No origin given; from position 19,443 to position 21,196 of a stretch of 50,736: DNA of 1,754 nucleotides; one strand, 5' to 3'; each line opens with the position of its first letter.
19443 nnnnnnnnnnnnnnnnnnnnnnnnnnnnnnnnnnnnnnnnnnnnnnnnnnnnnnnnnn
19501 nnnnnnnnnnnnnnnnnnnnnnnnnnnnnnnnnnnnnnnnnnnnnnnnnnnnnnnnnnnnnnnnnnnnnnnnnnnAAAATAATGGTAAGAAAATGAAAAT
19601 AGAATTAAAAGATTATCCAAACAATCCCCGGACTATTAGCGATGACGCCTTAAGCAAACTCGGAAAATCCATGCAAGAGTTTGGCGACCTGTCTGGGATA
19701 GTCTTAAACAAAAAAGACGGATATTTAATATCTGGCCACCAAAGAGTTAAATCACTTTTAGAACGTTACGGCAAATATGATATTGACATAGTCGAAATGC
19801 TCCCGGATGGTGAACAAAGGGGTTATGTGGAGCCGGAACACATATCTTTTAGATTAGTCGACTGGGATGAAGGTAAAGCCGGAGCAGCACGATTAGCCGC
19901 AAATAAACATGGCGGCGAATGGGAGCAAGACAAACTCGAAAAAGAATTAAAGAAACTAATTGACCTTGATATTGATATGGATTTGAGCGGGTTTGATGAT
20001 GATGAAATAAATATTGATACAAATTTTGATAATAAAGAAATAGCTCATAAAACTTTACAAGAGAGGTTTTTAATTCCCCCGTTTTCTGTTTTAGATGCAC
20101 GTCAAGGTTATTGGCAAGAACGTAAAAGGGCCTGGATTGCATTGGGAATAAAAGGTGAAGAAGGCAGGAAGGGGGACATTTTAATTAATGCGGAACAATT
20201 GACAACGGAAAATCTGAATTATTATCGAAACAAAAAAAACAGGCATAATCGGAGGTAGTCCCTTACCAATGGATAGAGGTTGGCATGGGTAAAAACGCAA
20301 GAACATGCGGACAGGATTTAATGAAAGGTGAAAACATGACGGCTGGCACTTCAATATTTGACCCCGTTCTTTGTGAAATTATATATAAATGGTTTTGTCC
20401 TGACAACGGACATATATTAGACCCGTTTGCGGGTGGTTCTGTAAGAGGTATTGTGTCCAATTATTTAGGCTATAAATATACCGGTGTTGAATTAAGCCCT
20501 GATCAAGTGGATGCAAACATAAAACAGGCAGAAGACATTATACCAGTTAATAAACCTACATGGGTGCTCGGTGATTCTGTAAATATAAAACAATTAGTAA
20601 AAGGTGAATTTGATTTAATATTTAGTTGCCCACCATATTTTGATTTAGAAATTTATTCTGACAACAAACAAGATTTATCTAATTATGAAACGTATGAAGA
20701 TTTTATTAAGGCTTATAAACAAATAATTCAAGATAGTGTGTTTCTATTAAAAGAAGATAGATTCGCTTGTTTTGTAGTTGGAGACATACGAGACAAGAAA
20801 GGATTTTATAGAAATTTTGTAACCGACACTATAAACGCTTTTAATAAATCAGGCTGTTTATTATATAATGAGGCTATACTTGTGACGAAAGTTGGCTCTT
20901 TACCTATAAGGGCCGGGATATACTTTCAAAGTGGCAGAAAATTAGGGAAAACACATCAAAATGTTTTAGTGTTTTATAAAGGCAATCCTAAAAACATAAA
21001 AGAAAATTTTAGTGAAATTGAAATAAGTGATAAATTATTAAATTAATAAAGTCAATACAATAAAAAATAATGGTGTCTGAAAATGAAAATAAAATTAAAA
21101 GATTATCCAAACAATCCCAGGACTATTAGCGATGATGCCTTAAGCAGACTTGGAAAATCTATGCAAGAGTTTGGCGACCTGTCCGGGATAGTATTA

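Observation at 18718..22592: Two ParB/Srx-domain + GT-A-like transferase pairs bracketing a DNA methyltransferase: candidate DNA hypermodification (glycosylation?) module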

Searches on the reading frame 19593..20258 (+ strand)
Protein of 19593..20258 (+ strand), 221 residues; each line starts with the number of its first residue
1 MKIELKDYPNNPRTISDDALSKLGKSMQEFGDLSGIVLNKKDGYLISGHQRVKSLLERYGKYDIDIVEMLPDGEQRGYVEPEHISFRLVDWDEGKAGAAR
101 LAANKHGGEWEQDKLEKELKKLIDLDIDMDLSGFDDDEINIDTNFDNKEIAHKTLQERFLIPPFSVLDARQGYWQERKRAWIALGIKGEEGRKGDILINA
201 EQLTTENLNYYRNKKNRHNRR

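Call 3: search_protein_families(library=pfam, proteins=[window:19593-20258:+], max_evalue=0.1)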
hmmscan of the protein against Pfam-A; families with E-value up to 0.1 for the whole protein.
window:19593-20258:+ (221 aa): 0 families

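Call 4: search_protein_families(library=phrogs, proteins=[window:19593-20258:+], max_evalue=0.01)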
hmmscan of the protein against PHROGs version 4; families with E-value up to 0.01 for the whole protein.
window:19593-20258:+ (221 aa): 10 families
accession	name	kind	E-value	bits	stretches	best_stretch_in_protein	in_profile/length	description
phrog_498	-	other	9.6e-35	121.2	1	4-182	42-205/633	DNA methyltransferase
phrog_620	-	DNA, RNA and nucleotide metabolism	3.8e-32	113.1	1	4-143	16-135/217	ParB-like partition protein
phrog_9353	-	unknown function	8.8e-22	79.1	1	4-144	18-139/245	-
phrog_15396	-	DNA, RNA and nucleotide metabolism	1.1e-20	75.6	2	98-193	84-202/258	ParB-like partition nuclease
phrog_8071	-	DNA, RNA and nucleotide metabolism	3.7e-12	47.2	2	4-53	14-62/389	ParB-like partition protein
phrog_940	-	DNA, RNA and nucleotide metabolism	2.3e-09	38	1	4-135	13-123/388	nuclease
phrog_930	-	DNA, RNA and nucleotide metabolism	5.7e-08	33.9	1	90-142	79-132/223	ParB-like partition protein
phrog_5475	-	unknown function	5e-06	26.6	1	10-65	16-68/458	-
phrog_12517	-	unknown function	3.5e-05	24.1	1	151-196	26-68/316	-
phrog_18056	-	DNA, RNA and nucleotide metabolism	0.00019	21.5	1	4-56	10-60/387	ParB-like partition nuclease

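Call 79: search_protein_families(library=ncbifam, proteins=[window:19593-20258:+], max_evalue=0.01)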
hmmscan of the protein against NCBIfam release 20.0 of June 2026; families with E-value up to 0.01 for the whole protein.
window:19593-20258:+ (221 aa): 0 families

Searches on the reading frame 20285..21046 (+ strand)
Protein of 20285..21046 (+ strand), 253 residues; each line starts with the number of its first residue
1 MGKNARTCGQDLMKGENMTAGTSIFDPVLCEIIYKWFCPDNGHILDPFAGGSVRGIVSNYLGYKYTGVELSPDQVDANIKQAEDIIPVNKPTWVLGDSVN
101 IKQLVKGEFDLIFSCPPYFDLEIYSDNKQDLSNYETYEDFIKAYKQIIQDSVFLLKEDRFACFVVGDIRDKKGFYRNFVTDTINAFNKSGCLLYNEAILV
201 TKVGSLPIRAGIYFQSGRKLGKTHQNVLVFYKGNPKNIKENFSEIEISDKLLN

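Call 3: search_protein_families(library=pfam, proteins=[window:20285-21046:+], max_evalue=0.1)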
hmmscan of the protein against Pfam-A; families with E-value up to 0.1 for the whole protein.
window:20285-21046:+ (253 aa): 6 families
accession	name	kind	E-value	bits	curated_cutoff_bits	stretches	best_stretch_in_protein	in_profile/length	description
PF01555.25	N6_N4_Mtase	-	3.4e-14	53.8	26.7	2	110-238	2-111/221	DNA methylase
PF07669.17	Eco57I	-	0.0044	17.6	25.3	1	76-165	56-134/171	Eco57I restriction-modification methylase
PF08241.18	Methyltransf_11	-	0.035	15.2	21.2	1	54-115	7-67/95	Methyltransferase domain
PF09445.16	Methyltransf_15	-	0.036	14.1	22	1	43-147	3-110/165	RNA cap guanine-N2 methyltransferase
PF03602.21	Cons_hypoth95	-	0.046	13.8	24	1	41-133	42-138/182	Conserved hypothetical protein 95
PF13649.12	Methyltransf_25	-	0.069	14.3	27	0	58-115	17-71/97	Methyltransferase domain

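Call 4: search_protein_families(library=phrogs, proteins=[window:20285-21046:+], max_evalue=0.01)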
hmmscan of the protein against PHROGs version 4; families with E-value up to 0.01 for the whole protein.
window:20285-21046:+ (253 aa): 7 families
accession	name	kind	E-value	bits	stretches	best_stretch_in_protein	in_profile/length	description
phrog_12517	-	unknown function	3e-93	313.5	1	17-243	82-312/316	-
phrog_498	-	other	9.3e-85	286.4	1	17-251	354-615/633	DNA methyltransferase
phrog_67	-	other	4.2e-10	40.3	2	95-236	128-248/743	DNA methyltransferase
phrog_18146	-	other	1.3e-05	25.3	1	32-72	61-101/452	DNA methyltransferase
phrog_6025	-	other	0.00063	20.4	1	94-197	15-106/192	DNA methyltransferase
phrog_10183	-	other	0.0014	17.9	0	31-72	106-147/889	DNA methyltransferase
phrog_3008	-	other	0.0058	16.9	1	35-89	164-218/244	DNA methyltransferase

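Call 79: search_protein_families(library=ncbifam, proteins=[window:20285-21046:+], max_evalue=0.01)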
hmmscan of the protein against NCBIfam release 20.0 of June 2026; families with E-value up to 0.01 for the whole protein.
window:20285-21046:+ (253 aa): 2 families
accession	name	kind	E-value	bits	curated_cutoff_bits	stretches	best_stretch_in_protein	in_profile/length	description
NF008572.0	PRK11524.1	equivalog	4.5e-05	22.7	292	0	40-79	214-253/294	adenine-specific DNA-methyltransferase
NF050803.1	DnaMtaseCcrMCaul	equivalog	0.00031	19.8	830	0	43-91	208-256/350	adenine-specific DNA-methyltransferase CcrM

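Call 91: search_solved_structures(query=window:20285-21046:+, max_evalue=0.01, show_alignments=1)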
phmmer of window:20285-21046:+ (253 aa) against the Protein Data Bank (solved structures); distinct sequences matched with E-value up to 0.01: 2.
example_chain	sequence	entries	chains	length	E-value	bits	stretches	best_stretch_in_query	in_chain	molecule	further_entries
2zie_A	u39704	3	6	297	9.6e-06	28.8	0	106-178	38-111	Putative modification methylase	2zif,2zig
3cmv_A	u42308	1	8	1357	0.0058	19.6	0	193-242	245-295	Protein recA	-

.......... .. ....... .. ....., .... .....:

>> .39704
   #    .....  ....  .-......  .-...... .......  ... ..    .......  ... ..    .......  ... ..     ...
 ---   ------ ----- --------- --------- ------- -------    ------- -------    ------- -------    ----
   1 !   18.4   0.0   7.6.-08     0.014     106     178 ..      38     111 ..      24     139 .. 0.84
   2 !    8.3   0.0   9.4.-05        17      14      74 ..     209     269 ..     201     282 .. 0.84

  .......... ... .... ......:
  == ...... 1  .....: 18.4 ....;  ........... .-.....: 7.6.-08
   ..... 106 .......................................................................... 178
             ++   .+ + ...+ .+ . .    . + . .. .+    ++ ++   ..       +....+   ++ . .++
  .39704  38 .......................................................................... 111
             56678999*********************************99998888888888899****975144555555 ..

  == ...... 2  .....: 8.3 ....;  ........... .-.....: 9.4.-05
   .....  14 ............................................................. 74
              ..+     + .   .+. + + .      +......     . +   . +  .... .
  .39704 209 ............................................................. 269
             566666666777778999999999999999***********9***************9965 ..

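Call 92: search_dna_similar(query=window:20285-21046:+, collection=phages, mode=protein, max_rows=15, max_evalue=1e-10)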
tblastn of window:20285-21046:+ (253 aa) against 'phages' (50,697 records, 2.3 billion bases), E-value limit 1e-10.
Records with a match: 29; places in all: 29; records where one place covers at least 80% of the query: 29.
Best place of each record, by identity: <60% 29.
By first word of the organism name: Mycobacterium 5; Listeria 3; Enterococcus 3; Clostridium 3; Erythrobacter 2; Haloarcula 2; Bacteriophage 2; Croceibacter 2; Bacillus 2; Microcystis 1; and 4 more.
By host as written in the record: - 4; Enterococcus faecalis 3; Mycobacterium smegmatis mc2 155 3; Listeria monocytogenes 2; Haloarcula californiae 2; Croceibacter atlanticus HTCC2559 2; Bacillus megaterium str. ATCC 43725 2; Microcystis aeruginosa 1; and 10 more.
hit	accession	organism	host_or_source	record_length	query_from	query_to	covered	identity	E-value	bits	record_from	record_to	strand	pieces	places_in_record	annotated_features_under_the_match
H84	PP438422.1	Microcystis phage Mae-JY30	Microcystis aeruginosa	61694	4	249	97%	53.3%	5e-86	284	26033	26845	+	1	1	ParB/sulfiredoxin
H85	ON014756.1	Pseudanabaena phage Pam4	Pseudanabaena sp.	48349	11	248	93%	54.5%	4e-49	272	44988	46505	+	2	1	pyridoxal-phosphate dependent enzyme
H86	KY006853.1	Erythrobacter phage vB_EliS_R6L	Erythrobacter litoralis DSM 8509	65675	12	251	92%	54.3%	2e-48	269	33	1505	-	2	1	DNA modification methylase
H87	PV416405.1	Erythrobacter phage ZS04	Erythrobacter sp. JL475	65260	12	251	92%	53.8%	6e-48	268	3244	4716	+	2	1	DNA methyltransferase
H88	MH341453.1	Listeria phage PSU-VKH-LP041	Listeria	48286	1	247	98%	47.4%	6e-67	229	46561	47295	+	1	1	hypothetical protein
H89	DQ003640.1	Listeria phage B054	Listeria monocytogenes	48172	1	247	98%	47.0%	1e-66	229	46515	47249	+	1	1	gp77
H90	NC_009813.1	Listeria phage B054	Listeria monocytogenes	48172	1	247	98%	47.0%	1e-66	229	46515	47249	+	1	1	ParB N-terminal domain-containing protein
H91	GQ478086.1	Enterococcus phage phiFL3A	Enterococcus faecalis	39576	21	252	92%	47.9%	2e-64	222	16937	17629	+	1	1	gp36: DNA adenine methyltransferase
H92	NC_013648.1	Enterococcus phage phiFL3A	Enterococcus faecalis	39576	21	252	92%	47.9%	2e-64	222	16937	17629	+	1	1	gp36: DNA adenine methyltransferase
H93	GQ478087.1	Enterococcus phage phiFL3B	Enterococcus faecalis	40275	21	252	92%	47.9%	2e-64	222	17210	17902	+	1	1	gp39: DNA adenine methyltransferase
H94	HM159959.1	Clostridium phage phiCTP1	-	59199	21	238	86%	50.9%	1e-58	206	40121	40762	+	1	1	hypothetical phage protein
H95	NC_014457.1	Clostridium phage phiCTP1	-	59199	21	238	86%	50.9%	1e-58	206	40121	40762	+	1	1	hypothetical protein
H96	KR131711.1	Fusobacterium phage Funu2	Fusobacterium nucleatum 7_1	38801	21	244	89%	49.3%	4e-64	221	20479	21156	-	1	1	hypothetical protein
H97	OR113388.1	Clostridium phage vB_CtyS-FA88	Clostridium sp.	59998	21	238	86%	49.5%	7e-57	201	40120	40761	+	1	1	hypothetical protein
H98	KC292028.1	Haloarcula californiae tailed virus 2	Haloarcula californiae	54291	24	247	89%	47.5%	4e-70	238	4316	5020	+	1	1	11: hypothetical protein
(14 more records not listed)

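Call 93: get_annotated_region(hit=H84, flank=1500)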
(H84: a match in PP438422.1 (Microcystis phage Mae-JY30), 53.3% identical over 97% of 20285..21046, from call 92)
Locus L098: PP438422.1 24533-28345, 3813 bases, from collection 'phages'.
description: Microcystis phage Mae-JY30, complete genome.
organism: Microcystis phage Mae-JY30 (NCBI taxid 3128142)
taxonomy: Viruses; Duplodnaviria; Heunggongvirae; Uroviricota; Caudoviricetes
host: Microcystis aeruginosa; source: China; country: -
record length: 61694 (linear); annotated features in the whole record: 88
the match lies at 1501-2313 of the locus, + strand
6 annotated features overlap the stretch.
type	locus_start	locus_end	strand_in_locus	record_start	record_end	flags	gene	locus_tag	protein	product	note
CDS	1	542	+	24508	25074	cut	-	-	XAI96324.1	hypothetical protein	-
CDS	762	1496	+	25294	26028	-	-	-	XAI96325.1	ParB/sulfiredoxin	-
CDS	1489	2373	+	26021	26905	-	-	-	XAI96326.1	ParB/sulfiredoxin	-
CDS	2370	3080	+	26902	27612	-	-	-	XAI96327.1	DNA modification methylase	-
CDS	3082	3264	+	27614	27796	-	-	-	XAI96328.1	hypothetical protein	-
CDS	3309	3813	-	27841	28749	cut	-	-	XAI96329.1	hypothetical protein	-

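Call 94: get_annotated_region(hit=H90, flank=1500)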
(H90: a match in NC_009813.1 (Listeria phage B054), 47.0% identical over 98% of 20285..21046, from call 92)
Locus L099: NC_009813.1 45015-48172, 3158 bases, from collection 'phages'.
description: Listeria phage B054, complete genome.
organism: Listeria phage B054 (NCBI taxid 330397)
taxonomy: Viruses; Duplodnaviria; Heunggongvirae; Uroviricota; Caudoviricetes
host: Listeria monocytogenes; source: -; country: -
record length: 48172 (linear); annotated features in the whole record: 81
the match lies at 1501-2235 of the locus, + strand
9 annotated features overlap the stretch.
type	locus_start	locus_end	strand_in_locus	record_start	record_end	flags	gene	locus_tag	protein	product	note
CDS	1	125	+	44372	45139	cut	-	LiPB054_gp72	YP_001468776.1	anti-repressor Ant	-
CDS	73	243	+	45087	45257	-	-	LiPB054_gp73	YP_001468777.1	gp73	-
CDS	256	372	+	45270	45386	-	-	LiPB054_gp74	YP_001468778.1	gp74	-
CDS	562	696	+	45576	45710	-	-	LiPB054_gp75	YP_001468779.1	gp75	-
CDS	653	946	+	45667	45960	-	-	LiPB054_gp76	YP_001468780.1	gp76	-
CDS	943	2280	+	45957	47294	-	-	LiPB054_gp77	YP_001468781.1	ParB N-terminal domain-containing protein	-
CDS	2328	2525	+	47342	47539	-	-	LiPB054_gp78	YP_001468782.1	gp78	-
CDS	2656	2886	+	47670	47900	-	-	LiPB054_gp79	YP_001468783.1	gp79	-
CDS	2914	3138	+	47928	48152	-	-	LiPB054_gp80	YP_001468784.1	gp80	-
